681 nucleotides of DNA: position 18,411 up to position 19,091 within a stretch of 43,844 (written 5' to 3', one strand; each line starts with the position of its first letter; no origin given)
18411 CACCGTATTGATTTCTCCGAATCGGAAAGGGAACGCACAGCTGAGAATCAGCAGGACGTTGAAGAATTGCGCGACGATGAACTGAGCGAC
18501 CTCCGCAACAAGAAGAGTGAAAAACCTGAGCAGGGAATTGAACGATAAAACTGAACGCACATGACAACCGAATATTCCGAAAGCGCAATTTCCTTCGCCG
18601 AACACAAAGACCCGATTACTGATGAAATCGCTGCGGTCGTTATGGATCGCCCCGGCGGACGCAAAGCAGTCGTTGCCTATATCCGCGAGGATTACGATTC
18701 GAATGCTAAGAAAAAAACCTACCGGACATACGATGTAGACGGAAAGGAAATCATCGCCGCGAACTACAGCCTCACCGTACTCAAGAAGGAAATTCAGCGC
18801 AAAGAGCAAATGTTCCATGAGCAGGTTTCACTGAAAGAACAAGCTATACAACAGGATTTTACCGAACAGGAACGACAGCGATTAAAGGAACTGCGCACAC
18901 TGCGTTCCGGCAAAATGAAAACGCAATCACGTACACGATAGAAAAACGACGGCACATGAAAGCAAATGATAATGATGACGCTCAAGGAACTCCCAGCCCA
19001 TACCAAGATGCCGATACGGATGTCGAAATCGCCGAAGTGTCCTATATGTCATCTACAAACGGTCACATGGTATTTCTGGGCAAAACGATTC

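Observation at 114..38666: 38.5-kb element integrated into the 3' end of rpmG, with a repeat that preserves the L33 protein exactly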

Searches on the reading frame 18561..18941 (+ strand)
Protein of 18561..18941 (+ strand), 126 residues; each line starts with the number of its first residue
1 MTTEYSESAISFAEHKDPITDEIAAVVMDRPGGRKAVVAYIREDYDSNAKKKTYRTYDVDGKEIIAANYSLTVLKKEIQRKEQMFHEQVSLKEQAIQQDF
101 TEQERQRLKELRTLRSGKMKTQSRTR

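Call 10: search_protein_families(library=pfam, proteins=[window:18561-18941:+], max_evalue=0.01)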
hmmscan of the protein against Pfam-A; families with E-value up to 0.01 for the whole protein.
window:18561-18941:+ (126 aa): 0 families

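Call 54: search_protein_families(library=phrogs, proteins=[window:18561-18941:+], max_evalue=0.001)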
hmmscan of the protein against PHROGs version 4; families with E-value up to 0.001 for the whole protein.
window:18561-18941:+ (126 aa): 0 families
